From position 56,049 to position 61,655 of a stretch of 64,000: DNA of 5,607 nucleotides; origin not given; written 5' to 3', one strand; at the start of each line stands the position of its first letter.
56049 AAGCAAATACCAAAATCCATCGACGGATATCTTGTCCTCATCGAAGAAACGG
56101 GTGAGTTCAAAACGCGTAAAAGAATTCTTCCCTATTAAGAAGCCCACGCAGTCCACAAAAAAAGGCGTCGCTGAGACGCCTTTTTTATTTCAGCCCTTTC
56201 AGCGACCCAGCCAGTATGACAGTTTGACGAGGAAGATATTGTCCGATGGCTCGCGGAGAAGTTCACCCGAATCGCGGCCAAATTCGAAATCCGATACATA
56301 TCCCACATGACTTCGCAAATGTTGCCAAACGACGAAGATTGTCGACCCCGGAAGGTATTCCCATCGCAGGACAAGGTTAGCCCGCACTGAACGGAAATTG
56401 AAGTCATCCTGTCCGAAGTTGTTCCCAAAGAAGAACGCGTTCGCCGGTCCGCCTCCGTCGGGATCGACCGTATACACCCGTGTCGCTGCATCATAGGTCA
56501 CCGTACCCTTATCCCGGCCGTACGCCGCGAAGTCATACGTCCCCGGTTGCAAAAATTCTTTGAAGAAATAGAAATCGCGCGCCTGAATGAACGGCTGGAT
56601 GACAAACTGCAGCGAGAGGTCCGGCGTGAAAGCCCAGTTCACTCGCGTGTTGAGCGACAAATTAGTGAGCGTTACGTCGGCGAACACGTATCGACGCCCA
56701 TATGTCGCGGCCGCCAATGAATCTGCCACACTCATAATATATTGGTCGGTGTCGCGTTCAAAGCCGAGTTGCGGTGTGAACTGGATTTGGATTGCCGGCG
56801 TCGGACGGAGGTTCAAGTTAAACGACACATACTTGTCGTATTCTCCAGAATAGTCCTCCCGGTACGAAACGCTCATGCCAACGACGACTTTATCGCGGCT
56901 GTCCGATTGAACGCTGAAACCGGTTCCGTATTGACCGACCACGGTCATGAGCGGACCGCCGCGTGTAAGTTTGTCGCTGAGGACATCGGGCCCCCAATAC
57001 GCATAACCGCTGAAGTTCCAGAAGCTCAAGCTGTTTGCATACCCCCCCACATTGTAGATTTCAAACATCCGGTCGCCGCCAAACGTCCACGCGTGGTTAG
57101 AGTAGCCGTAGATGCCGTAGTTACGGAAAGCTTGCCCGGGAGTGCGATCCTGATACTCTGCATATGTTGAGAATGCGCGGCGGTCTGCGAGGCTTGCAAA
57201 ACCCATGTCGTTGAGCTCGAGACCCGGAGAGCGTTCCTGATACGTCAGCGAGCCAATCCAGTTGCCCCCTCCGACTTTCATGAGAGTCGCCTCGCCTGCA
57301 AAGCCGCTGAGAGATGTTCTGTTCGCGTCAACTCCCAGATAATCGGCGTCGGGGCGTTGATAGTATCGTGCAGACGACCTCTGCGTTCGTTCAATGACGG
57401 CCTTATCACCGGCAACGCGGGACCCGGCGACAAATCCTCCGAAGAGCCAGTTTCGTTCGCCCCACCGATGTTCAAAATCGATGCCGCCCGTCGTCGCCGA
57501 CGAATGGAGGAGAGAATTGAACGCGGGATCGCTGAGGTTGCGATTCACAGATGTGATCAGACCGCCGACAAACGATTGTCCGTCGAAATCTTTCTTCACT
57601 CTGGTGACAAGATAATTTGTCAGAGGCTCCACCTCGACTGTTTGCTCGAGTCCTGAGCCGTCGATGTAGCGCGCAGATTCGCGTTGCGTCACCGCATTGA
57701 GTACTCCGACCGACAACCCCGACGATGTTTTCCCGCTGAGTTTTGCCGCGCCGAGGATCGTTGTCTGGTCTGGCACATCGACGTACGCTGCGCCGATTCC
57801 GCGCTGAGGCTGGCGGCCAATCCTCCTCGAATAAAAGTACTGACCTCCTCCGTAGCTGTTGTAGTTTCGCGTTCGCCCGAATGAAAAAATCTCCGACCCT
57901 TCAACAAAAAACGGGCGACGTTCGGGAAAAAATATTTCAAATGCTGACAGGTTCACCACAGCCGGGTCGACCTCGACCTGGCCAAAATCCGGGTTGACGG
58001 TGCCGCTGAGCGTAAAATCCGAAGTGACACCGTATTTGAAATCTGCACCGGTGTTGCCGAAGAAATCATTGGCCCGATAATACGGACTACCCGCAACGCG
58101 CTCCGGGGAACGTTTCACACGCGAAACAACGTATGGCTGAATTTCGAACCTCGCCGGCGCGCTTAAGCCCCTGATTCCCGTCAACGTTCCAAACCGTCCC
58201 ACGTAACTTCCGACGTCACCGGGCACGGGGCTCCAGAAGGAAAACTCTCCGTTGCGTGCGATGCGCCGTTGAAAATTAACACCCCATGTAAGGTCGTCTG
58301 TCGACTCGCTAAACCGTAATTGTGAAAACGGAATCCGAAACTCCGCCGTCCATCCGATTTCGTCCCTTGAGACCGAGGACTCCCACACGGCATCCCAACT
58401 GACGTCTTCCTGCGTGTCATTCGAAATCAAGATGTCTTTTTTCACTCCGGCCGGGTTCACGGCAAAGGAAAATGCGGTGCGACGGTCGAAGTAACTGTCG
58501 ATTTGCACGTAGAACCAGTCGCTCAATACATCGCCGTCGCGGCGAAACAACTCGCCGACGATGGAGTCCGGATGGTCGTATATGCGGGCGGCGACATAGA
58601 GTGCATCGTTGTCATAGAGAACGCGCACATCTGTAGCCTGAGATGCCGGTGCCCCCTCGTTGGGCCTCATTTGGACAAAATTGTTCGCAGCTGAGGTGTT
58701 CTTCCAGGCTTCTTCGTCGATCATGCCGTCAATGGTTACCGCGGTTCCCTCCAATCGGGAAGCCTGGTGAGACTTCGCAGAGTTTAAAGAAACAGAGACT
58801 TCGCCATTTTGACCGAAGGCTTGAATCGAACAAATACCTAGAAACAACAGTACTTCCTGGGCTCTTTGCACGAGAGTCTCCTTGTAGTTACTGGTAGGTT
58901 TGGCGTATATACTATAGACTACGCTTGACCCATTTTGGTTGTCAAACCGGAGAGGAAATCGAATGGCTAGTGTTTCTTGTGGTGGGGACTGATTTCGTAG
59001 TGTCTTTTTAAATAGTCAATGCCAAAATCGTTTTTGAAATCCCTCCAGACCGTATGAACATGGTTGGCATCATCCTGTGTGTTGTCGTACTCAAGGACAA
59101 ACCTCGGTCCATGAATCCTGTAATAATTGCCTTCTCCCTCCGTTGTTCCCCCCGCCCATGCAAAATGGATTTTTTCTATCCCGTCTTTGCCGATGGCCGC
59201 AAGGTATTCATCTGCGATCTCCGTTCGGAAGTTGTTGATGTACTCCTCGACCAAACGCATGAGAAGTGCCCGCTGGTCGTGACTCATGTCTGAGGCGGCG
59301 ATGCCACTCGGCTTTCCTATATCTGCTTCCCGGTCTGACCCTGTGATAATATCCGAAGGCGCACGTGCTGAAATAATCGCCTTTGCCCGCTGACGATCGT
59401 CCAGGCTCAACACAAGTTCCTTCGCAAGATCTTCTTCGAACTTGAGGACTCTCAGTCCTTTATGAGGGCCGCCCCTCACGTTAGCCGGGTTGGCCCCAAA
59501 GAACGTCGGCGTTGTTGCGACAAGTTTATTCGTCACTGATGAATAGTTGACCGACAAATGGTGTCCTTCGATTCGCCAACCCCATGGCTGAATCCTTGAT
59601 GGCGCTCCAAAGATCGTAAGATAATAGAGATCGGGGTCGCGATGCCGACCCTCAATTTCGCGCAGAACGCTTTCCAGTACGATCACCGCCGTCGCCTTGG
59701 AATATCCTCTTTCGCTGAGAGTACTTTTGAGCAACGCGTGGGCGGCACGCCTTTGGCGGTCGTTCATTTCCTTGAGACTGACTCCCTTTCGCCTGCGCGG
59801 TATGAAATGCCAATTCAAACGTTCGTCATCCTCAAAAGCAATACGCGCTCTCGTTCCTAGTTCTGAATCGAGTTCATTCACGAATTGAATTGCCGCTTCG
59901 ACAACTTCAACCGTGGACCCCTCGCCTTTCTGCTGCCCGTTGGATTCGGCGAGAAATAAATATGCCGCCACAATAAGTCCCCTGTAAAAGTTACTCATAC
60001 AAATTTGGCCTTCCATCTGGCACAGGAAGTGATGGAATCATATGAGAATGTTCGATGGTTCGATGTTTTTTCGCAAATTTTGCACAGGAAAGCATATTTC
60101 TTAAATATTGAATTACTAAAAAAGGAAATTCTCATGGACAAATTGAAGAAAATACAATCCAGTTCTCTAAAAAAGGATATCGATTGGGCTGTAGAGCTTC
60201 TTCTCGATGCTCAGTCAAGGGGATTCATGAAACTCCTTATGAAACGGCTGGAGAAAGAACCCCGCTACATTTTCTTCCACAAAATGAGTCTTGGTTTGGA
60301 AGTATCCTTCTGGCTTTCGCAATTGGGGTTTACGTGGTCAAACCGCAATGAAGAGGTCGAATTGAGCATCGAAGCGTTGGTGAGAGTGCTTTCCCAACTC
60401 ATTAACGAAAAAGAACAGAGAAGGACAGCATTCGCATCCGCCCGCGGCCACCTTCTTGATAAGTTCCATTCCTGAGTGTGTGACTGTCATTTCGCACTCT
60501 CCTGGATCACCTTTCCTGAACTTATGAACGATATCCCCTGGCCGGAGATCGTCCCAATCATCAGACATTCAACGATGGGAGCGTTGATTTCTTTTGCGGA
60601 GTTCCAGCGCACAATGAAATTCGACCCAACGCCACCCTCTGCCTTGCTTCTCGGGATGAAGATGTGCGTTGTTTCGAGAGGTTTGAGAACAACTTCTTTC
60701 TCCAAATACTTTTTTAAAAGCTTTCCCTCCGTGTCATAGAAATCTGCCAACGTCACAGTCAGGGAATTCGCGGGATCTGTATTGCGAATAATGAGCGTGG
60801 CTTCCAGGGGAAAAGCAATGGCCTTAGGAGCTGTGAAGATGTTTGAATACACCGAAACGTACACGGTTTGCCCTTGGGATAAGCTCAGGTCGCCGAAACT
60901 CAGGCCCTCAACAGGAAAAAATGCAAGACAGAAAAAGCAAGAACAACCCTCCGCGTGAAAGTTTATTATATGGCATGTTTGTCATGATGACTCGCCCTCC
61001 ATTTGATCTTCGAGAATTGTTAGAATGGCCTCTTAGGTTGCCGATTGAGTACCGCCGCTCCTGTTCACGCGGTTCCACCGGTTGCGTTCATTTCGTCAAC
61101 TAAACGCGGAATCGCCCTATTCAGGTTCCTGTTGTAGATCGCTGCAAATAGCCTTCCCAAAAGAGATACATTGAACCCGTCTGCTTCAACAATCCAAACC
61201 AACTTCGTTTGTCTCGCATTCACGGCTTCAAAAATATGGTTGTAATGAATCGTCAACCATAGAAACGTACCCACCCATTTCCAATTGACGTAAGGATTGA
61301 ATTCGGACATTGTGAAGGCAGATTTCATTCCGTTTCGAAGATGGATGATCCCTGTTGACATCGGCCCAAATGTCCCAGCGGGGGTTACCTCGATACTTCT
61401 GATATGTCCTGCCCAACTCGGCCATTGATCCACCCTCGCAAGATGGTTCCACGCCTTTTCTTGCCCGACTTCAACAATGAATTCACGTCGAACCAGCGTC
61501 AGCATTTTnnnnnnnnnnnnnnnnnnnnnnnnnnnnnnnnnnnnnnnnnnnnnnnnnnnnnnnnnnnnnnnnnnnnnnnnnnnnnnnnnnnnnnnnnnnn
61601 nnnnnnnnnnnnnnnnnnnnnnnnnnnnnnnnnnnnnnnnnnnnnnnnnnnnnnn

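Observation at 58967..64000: Uncharacterised co-oriented cluster: MFS transporter - OM beta-barrel - AHSA1-like SRPBCC - SAM methyltransferase - SRPBCC ... DUF3124 - DUF3500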

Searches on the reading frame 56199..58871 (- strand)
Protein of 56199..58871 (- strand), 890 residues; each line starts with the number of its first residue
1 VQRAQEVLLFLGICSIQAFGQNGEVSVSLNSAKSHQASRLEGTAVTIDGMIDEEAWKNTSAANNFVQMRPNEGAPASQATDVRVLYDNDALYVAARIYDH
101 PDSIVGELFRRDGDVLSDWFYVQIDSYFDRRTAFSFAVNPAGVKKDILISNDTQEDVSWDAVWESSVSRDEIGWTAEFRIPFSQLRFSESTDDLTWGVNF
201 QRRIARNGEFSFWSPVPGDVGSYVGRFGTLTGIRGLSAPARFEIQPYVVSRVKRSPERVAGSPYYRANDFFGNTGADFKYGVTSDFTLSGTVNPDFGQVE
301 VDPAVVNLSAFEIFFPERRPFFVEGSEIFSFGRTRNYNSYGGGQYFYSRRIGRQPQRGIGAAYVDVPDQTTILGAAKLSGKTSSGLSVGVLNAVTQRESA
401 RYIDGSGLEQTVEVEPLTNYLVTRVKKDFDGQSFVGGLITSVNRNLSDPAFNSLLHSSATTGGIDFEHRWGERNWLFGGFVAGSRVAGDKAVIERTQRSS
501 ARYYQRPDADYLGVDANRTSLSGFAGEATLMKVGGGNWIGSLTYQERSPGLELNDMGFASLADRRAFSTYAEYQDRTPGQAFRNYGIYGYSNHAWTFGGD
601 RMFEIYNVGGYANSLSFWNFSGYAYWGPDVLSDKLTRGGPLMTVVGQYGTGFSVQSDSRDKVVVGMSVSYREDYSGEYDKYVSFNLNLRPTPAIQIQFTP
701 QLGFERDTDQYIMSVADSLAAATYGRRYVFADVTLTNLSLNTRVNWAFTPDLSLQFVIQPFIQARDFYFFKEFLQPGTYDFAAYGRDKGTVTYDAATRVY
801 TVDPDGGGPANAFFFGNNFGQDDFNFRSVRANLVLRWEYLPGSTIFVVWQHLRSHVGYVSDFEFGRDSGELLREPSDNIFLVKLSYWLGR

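Call 3: search_protein_families(library=pfam, proteins=[window:56199-58871:-], max_evalue=0.01)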
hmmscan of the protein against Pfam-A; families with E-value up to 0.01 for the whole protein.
window:56199-58871:- (890 aa): 2 families
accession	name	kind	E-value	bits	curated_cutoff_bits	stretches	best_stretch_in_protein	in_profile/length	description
PF19313.5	DUF5916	-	2.4e-66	225.1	22.6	1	239-888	2-563/572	Domain of unknown function (DUF5916)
PF06452.16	CBM9_1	-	1.7e-06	28.5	23.4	1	47-201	1-147/185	Carbohydrate family 9 binding domain-like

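Call 4: search_protein_families(library=ncbifam, proteins=[window:56199-58871:-], max_evalue=0.01)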
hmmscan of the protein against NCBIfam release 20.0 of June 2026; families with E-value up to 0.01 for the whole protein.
window:56199-58871:- (890 aa): 0 families

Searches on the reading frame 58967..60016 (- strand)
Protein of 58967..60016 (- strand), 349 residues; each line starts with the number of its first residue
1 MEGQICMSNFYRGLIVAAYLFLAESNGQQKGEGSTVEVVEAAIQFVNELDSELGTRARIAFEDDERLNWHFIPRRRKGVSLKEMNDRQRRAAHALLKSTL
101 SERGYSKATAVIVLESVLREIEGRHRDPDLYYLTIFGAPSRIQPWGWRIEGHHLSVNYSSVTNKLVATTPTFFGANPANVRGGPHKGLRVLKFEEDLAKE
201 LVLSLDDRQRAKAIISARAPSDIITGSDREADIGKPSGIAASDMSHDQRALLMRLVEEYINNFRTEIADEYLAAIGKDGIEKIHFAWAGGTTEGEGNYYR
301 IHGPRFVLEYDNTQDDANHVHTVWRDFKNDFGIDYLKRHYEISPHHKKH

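Call 3: search_protein_families(library=pfam, proteins=[window:58967-60016:-], max_evalue=0.01)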
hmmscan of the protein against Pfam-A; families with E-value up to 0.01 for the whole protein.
window:58967-60016:- (349 aa): 1 family
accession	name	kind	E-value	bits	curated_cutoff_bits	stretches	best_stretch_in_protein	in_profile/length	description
PF12006.13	DUF3500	-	3.1e-93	313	27.2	1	35-332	5-296/297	Protein of unknown function (DUF3500)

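Call 4: search_protein_families(library=ncbifam, proteins=[window:58967-60016:-], max_evalue=0.01)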
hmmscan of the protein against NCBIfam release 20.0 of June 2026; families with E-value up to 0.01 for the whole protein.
window:58967-60016:- (349 aa): 0 families

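Call 35: search_solved_structures(query=window:58967-60016:-, max_evalue=0.1)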
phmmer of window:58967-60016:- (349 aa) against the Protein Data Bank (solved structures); distinct sequences matched with E-value up to 0.1: 1.
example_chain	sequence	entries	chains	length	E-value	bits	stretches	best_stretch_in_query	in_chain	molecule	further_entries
9x86_A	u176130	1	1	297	5.6e-62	213.1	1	38-331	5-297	Amc20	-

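Call 79: search_solved_structures(query=window:58967-60016:-, max_evalue=0.001, show_alignments=1)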
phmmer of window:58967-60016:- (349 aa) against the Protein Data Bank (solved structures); distinct sequences matched with E-value up to 0.001: 1.
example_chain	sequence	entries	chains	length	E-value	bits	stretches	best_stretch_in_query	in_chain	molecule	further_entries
9x86_A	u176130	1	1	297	5.6e-62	213.1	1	38-331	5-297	Amc20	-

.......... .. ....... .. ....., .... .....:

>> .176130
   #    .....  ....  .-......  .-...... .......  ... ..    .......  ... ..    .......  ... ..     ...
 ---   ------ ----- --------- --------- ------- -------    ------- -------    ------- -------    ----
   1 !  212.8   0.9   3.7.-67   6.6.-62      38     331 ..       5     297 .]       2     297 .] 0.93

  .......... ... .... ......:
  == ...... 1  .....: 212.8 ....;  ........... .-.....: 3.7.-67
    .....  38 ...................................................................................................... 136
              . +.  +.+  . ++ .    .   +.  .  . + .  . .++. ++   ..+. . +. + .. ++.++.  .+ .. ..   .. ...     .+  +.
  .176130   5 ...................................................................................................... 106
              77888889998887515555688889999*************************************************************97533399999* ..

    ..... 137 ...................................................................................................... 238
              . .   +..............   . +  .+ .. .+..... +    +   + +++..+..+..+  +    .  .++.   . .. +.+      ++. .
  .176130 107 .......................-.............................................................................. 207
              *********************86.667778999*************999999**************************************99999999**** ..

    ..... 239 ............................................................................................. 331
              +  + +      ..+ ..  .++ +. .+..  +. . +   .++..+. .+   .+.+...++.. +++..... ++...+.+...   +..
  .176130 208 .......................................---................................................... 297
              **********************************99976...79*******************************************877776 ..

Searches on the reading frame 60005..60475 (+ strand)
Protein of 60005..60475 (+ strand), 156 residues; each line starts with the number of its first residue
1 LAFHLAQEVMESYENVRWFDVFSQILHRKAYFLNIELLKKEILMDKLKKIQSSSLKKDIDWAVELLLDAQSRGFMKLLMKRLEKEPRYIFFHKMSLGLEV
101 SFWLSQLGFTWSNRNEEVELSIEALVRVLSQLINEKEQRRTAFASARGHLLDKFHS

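Call 3: search_protein_families(library=pfam, proteins=[window:60005-60475:+], max_evalue=0.01)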
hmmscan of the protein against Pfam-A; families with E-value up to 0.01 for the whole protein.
window:60005-60475:+ (156 aa): 0 families

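Call 4: search_protein_families(library=ncbifam, proteins=[window:60005-60475:+], max_evalue=0.01)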
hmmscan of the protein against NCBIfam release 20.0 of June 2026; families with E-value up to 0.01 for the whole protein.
window:60005-60475:+ (156 aa): 0 families

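Call 42: search_solved_structures(query=window:60032-60475:+, max_evalue=1)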
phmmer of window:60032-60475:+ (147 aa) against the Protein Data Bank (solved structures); distinct sequences matched with E-value up to 1: 0.

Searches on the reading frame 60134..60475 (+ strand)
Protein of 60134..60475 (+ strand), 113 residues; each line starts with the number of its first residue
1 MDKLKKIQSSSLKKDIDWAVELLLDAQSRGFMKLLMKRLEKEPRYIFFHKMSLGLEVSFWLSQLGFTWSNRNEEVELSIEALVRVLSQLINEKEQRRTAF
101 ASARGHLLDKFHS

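Call 66: search_protein_families(library=pfam, proteins=[window:60134-60475:+], max_evalue=10)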
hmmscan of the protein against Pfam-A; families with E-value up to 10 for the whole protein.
window:60134-60475:+ (113 aa): 0 families

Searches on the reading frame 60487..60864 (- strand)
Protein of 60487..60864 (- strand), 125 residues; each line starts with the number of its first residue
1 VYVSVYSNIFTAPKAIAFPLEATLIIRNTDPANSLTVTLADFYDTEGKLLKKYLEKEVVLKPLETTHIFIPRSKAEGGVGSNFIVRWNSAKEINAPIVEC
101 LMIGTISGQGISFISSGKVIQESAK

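Call 3: search_protein_families(library=pfam, proteins=[window:60487-60864:-], max_evalue=0.01)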
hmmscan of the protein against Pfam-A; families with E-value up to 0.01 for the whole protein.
window:60487-60864:- (125 aa): 1 family
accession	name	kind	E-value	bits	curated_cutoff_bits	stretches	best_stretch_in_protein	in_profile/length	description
PF11322.13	DUF3124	-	1.2e-44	151.9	27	1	1-120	4-123/123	Protein of unknown function (DUF3124)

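Call 4: search_protein_families(library=ncbifam, proteins=[window:60487-60864:-], max_evalue=0.01)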
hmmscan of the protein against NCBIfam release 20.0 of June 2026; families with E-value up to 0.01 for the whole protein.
window:60487-60864:- (125 aa): 0 families

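Call 41: search_solved_structures(query=window:60487-60864:-, max_evalue=0.1)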
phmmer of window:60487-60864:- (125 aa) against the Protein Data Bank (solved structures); distinct sequences matched with E-value up to 0.1: 0.

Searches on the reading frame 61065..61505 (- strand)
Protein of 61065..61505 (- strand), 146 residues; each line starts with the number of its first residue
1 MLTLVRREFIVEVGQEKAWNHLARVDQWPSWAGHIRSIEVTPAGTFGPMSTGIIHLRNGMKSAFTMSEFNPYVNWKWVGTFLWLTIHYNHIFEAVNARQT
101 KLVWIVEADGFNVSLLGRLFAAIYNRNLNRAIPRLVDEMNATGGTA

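Call 3: search_protein_families(library=pfam, proteins=[window:61065-61505:-], max_evalue=0.01)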
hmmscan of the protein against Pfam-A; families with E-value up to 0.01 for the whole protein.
window:61065-61505:- (146 aa): 2 families
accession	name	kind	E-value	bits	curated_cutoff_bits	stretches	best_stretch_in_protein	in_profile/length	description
PF10604.15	Polyketide_cyc2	-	3.7e-07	31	27.4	1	5-130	4-136/142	Polyketide cyclase / dehydrase and lipid transport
PF03364.25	Polyketide_cyc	-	0.0067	17.1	23.4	1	13-46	3-36/126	Polyketide cyclase / dehydrase and lipid transport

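Call 4: search_protein_families(library=ncbifam, proteins=[window:61065-61505:-], max_evalue=0.01)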
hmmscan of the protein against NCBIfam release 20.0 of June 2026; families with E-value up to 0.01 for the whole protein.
window:61065-61505:- (146 aa): 0 families

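Call 23: find_related_loci(query=window:61065-61505:-, collection=metagenome_contigs, flank=8000)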
Query window:61065-61505:- (146 aa) in metagenome_contigs; peptide patterns used: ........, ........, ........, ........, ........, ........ (x = any residue, [..] = any of these).
60 stretches matched a pattern; 3 encode a relative of the query (tblastn E <= 1e-3); 3 distinct loci.
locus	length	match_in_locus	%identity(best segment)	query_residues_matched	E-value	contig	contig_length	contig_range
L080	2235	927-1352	57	1-142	5e-58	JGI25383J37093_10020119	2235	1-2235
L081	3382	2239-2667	52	1-143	2e-52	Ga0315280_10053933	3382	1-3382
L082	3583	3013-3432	51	1-140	3e-49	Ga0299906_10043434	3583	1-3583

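Call 33: search_solved_structures(query=window:61065-61505:-, max_evalue=0.1)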
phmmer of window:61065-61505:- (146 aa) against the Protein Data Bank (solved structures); distinct sequences matched with E-value up to 0.1: 1.
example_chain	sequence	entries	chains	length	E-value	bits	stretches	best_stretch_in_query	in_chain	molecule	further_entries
3ijt_A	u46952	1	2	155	0.017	18.4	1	8-69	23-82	Putative uncharacterized protein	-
